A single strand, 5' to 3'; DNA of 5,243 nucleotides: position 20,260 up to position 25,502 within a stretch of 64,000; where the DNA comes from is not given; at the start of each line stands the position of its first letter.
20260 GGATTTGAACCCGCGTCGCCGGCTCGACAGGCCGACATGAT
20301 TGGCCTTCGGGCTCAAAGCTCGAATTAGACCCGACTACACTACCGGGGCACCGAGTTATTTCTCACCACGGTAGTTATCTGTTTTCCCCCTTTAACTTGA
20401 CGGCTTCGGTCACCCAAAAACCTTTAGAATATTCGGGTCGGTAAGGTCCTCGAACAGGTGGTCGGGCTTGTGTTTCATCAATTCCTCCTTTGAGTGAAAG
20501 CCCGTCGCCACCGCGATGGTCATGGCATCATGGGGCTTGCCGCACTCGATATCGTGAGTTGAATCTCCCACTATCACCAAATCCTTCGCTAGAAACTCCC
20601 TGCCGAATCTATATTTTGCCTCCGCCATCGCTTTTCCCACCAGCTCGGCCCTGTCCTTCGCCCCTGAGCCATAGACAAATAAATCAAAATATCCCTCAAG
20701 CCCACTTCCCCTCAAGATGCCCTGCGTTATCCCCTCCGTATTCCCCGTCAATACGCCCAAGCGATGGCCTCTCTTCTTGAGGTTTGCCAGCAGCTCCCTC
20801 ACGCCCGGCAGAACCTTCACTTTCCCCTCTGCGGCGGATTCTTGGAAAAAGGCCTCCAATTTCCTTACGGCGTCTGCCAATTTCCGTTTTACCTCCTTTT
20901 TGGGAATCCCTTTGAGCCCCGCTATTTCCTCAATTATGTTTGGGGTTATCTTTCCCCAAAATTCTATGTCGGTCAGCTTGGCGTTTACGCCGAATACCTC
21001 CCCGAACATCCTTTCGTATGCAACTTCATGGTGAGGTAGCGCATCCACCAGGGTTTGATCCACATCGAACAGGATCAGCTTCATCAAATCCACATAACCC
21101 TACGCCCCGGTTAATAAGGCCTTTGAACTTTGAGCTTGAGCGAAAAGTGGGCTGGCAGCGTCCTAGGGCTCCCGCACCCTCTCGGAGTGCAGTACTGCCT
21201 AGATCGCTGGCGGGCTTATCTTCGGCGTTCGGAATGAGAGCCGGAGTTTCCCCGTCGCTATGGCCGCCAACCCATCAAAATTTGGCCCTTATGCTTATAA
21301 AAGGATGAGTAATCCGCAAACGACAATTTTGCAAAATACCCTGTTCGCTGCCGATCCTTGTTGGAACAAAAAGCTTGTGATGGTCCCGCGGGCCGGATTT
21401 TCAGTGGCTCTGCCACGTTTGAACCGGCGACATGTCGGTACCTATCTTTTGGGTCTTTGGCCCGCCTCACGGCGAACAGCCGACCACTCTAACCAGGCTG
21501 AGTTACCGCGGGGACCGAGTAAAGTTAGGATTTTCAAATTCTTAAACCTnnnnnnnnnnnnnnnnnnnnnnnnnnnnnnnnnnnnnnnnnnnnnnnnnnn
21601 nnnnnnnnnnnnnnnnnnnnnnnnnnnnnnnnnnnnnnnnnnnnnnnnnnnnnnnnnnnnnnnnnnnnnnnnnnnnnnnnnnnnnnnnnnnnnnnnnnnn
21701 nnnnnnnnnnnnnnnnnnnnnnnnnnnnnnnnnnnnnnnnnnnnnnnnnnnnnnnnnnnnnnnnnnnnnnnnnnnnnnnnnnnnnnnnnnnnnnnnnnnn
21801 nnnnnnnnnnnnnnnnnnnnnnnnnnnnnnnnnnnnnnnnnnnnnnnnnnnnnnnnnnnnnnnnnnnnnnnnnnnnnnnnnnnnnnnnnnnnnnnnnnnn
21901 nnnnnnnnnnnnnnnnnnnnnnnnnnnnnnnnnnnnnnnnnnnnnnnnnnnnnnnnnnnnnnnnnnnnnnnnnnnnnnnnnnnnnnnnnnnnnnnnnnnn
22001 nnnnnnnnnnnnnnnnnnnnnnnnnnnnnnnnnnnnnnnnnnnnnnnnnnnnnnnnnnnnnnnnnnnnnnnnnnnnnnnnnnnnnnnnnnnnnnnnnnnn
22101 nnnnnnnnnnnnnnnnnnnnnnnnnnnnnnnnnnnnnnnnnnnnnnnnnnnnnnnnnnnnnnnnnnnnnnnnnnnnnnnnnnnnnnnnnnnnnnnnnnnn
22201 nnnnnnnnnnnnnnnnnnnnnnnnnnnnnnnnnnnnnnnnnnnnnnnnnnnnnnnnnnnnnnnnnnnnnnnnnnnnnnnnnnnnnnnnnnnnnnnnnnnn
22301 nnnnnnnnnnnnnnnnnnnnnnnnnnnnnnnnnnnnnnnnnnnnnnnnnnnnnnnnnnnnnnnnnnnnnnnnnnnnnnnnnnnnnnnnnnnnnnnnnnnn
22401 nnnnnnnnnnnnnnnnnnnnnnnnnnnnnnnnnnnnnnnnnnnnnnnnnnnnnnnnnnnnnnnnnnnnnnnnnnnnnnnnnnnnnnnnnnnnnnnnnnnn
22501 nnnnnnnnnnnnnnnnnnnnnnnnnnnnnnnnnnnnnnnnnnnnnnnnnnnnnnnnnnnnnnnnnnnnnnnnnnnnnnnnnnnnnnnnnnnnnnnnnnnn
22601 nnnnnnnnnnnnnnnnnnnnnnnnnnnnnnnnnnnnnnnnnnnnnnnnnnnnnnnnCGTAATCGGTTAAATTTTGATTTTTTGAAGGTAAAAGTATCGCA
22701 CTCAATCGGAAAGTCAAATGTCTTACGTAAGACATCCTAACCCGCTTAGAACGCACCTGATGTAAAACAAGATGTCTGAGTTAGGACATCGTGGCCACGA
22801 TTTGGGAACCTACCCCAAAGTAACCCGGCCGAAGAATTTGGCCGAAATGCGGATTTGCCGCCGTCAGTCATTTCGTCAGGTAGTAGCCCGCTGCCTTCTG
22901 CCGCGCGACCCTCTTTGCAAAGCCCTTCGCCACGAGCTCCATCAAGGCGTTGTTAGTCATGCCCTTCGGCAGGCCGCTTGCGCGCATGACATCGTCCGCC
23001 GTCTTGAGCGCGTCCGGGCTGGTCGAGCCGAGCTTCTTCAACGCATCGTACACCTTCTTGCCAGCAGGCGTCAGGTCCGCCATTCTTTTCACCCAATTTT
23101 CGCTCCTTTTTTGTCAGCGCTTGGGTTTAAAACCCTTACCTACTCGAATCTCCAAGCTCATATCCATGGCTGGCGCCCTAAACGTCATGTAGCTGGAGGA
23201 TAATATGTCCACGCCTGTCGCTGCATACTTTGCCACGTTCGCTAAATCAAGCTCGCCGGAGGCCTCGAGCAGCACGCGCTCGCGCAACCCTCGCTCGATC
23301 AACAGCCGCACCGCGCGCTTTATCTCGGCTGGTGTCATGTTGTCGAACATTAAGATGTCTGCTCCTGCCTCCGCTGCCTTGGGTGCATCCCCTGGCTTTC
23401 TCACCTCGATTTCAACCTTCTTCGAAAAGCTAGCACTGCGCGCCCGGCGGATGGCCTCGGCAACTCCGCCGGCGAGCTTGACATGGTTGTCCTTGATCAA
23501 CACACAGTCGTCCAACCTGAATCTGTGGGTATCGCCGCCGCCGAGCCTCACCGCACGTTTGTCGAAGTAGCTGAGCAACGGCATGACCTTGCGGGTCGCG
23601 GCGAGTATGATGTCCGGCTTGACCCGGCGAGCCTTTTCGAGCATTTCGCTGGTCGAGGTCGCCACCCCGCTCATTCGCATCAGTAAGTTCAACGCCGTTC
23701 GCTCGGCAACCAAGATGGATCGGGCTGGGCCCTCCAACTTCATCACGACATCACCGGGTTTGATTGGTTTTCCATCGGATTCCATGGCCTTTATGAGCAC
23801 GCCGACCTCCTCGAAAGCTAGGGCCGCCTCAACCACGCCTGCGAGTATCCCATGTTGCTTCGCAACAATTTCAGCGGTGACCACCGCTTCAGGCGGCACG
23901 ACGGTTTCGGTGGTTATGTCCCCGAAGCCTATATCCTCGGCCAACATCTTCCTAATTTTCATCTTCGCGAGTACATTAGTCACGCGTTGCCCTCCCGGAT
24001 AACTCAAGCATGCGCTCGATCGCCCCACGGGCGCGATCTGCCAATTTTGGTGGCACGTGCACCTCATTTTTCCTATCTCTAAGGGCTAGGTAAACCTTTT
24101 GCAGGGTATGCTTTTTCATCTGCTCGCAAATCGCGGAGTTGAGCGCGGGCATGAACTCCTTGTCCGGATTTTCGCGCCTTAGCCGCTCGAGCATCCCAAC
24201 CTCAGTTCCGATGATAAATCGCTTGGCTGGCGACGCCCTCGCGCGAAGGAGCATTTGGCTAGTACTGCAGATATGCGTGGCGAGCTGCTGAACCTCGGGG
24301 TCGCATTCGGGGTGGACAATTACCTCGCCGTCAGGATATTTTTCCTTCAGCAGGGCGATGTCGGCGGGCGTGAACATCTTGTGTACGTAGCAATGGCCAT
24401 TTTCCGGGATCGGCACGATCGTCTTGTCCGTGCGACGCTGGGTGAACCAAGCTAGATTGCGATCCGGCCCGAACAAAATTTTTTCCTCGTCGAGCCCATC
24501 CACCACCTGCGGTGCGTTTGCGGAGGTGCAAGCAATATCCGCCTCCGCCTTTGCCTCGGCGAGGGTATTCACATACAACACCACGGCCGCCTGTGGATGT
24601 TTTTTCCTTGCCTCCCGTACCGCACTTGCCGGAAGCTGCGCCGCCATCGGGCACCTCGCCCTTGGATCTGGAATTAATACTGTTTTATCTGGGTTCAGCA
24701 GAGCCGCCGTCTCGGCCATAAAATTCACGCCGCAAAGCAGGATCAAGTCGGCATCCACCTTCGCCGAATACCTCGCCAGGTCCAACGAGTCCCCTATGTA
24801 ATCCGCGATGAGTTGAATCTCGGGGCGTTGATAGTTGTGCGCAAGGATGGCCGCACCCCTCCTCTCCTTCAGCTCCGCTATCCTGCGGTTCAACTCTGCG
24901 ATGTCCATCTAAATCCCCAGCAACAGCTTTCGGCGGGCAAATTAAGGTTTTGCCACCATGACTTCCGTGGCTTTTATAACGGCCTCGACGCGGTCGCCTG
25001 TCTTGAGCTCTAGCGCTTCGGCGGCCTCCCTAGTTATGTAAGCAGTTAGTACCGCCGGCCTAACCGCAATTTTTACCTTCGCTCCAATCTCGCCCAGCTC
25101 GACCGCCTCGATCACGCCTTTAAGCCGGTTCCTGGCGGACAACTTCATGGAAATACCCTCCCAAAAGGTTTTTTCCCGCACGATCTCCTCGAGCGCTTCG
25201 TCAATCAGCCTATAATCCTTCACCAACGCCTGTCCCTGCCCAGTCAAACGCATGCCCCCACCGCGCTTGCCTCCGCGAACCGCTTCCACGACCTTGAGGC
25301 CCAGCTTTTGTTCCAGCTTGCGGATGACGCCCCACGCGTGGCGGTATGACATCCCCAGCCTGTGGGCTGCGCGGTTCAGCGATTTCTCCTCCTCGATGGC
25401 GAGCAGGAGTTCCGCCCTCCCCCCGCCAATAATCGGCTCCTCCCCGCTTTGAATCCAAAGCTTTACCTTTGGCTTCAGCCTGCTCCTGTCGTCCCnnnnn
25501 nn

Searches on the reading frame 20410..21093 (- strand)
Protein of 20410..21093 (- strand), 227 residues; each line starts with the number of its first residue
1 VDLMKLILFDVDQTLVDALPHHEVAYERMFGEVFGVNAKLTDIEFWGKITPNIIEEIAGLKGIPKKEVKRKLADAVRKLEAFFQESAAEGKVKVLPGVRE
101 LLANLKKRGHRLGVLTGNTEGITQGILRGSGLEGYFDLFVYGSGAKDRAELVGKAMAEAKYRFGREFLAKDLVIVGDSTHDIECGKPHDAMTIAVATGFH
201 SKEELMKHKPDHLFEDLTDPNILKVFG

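Call 34: search_protein_families(library=pfam, max_evalue=0.00001, proteins=[window:20410-21093:-])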
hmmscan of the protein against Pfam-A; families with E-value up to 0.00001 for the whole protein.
window:20410-21093:- (227 aa): 4 families
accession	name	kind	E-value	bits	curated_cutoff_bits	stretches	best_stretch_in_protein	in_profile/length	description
PF13419.12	HAD_2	-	4.1e-21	76.3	23.8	1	7-195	1-178/178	Haloacid dehalogenase-like hydrolase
PF00702.32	Hydrolase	-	5.5e-18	66.5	26.4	1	4-186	1-188/191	haloacid dehalogenase-like hydrolase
PF12710.13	HAD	-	9.3e-12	46.2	27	1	7-185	1-188/189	haloacid dehalogenase-like hydrolase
PF13242.12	Hydrolase_like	-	1.2e-11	44.7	22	1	159-219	13-74/75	HAD-hyrolase-like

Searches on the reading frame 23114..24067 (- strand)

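Call 34: search_protein_families(library=pfam, max_evalue=0.00001, proteins=[window:23114-24067:-])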
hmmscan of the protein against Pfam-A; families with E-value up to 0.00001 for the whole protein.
window:23114-24067:- (317 aa): 2 families
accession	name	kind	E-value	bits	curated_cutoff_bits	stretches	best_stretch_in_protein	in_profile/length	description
PF01729.25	QRPTase_C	-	3.1e-53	180.4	23.1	1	135-306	1-169/169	Quinolinate phosphoribosyl transferase, C-terminal domain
PF02749.22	QRPTase_N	-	4.1e-23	81.8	27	1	50-133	1-82/82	Quinolinate phosphoribosyl transferase, N-terminal domain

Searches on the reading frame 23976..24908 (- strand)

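Call 35: search_protein_families(library=pfam, max_evalue=0.00001, proteins=[window:23976-24908:-])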
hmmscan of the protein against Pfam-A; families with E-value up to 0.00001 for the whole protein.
window:23976-24908:- (310 aa): 1 family
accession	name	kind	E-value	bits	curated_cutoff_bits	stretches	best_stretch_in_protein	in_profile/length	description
PF02445.21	NadA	-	9.7e-114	379.9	27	1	9-302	2-295/295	Quinolinate synthetase A protein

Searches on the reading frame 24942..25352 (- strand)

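Call 35: search_protein_families(library=pfam, max_evalue=0.00001, proteins=[window:24942-25352:-])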
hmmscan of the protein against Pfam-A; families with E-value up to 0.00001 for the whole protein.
window:24942-25352:- (136 aa): 1 family
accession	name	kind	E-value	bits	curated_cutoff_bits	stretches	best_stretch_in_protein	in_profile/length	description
PF03459.23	TOBE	-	3.2e-15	56.5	22.3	1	72-133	2-64/64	TOBE domain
